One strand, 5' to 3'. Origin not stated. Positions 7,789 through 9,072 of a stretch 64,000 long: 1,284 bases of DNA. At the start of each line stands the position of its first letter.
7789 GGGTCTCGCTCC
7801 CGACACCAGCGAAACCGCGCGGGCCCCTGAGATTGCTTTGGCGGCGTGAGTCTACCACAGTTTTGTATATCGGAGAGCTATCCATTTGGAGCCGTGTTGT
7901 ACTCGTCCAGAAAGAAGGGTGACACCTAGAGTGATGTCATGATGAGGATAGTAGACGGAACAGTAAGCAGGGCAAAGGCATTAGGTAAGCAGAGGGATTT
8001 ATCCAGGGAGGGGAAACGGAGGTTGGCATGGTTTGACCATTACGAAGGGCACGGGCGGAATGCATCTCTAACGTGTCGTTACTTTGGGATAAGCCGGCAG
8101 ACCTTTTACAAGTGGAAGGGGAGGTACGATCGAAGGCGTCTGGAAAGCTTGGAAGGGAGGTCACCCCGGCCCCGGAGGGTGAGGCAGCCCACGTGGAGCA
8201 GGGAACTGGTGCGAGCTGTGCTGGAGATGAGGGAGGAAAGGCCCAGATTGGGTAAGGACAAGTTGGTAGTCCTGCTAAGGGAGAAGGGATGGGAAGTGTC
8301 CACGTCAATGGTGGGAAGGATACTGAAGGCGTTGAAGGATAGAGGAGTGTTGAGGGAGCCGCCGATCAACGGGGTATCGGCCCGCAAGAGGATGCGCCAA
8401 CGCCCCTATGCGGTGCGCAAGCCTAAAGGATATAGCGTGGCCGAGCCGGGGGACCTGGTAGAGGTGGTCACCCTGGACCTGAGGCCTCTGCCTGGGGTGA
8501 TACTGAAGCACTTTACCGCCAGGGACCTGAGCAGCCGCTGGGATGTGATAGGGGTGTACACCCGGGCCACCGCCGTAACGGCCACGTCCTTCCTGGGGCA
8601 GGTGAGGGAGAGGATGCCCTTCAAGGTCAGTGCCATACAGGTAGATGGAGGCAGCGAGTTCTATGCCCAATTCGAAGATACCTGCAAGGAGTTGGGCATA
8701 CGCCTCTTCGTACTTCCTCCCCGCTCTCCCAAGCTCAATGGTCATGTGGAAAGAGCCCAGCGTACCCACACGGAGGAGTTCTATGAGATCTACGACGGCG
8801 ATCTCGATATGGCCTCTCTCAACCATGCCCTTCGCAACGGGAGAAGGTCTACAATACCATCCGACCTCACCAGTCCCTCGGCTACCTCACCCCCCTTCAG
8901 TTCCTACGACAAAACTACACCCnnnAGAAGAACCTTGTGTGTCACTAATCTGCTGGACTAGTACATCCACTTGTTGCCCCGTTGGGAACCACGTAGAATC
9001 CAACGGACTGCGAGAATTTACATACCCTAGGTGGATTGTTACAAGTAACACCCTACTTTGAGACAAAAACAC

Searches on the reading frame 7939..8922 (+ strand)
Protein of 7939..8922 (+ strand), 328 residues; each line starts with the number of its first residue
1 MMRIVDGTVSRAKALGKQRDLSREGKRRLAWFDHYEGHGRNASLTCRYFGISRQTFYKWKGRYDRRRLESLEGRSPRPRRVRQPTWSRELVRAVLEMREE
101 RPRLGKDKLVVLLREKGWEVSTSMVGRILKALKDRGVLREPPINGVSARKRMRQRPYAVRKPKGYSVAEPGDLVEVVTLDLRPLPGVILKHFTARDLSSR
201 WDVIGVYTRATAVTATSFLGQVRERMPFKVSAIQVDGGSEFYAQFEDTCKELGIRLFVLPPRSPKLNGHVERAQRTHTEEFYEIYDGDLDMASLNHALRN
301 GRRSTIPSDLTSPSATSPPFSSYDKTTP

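Call 3: search_protein_families(library=pfam, proteins=[window:7939-8922:+], max_evalue=0.01)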
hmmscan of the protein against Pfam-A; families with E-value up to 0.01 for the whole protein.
window:7939-8922:+ (328 aa): 7 families
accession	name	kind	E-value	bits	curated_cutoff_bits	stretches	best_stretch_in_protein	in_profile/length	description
PF13565.12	HTH_32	-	4.3e-10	40.4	33.7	1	55-129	1-73/73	Homeodomain-like domain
PF13518.12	HTH_28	-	4e-09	36.8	25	1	27-79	1-52/52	Helix-turn-helix domain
PF13551.12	HTH_29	-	5.2e-06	26.9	28.1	1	33-80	7-55/64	Winged helix-turn helix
PF13384.12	HTH_23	-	0.00035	20.7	24.6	1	26-71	5-49/50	Homeodomain-like domain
PF00665.32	rve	-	0.00041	21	32.6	1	191-264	26-102/102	Integrase core domain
PF13683.12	rve_3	-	0.00044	20.4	26.5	1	253-296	2-41/67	Integrase core domain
PF01527.26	HTH_Tnp_1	-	0.0022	18.6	24.1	1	39-74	23-57/75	Transposase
